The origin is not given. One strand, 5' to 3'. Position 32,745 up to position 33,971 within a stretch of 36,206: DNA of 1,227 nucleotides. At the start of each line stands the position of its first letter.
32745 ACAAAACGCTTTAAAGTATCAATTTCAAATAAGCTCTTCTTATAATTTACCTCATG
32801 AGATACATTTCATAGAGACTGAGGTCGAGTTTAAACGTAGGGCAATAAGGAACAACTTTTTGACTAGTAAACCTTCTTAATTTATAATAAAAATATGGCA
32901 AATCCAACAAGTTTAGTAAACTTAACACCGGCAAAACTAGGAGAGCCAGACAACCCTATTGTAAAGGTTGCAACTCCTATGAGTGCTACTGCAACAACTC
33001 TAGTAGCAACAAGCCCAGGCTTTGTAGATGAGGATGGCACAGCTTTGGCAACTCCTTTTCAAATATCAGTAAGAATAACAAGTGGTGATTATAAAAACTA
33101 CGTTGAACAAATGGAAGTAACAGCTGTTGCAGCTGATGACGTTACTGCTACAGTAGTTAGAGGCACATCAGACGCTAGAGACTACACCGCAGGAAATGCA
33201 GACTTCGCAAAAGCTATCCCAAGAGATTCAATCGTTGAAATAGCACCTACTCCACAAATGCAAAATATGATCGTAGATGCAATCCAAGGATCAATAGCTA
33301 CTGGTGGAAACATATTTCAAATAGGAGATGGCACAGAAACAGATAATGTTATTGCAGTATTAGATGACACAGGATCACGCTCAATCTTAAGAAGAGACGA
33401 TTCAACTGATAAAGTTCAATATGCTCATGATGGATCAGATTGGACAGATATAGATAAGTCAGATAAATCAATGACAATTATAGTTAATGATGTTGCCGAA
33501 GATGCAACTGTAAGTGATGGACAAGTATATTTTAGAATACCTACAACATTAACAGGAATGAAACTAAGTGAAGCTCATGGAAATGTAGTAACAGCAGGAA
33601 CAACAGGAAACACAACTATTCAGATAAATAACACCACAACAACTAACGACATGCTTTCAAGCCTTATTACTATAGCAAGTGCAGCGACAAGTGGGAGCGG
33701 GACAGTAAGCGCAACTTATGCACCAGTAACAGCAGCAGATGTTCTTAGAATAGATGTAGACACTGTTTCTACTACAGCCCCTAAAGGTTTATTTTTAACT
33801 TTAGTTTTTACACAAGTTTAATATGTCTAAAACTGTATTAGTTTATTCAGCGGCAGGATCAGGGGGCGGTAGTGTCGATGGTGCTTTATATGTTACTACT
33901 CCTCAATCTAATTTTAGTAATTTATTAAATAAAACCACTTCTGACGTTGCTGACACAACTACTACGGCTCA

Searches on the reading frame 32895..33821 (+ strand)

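Call 24: search_protein_families(library=phrogs, proteins=[window:32895-33821:+], max_evalue=0.001)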
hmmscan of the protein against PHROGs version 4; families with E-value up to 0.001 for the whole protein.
window:32895-33821:+ (308 aa): 1 family
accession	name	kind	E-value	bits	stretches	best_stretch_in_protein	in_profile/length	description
phrog_4082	-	unknown function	0.00013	22.7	1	17-157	49-192/199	-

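Call 25: search_protein_families(library=pfam, proteins=[window:32895-33821:+], max_evalue=0.001)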
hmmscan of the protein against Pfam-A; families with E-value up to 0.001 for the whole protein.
window:32895-33821:+ (308 aa): 0 families
